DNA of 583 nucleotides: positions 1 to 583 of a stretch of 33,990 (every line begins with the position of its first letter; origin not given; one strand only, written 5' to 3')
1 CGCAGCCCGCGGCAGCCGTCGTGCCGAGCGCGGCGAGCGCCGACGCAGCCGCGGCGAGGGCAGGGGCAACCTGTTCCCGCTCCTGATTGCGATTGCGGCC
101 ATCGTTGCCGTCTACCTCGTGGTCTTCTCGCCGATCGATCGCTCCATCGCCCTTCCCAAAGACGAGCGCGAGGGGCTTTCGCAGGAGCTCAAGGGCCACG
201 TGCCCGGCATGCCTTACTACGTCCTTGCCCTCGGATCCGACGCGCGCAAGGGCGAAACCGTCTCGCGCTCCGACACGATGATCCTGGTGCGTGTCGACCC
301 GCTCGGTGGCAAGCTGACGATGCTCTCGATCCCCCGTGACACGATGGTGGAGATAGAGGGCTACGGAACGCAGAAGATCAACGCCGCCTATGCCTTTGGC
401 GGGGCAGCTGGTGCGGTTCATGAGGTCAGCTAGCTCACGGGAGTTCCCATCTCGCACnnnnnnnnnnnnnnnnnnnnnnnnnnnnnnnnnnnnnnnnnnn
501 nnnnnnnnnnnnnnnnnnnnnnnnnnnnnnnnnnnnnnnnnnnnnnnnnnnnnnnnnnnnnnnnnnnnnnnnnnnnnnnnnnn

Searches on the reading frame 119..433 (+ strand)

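Call 90: search_protein_families(library=pfam, proteins=[window:119-433:+], max_evalue=0.001)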
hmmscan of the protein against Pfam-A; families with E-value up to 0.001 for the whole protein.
window:119-433:+ (104 aa): 1 family
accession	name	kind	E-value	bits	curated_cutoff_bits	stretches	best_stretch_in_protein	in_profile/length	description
PF03816.19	LytR_cpsA_psr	-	1.9e-13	51.2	24.6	1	50-102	1-56/150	LytR_cpsA_psr family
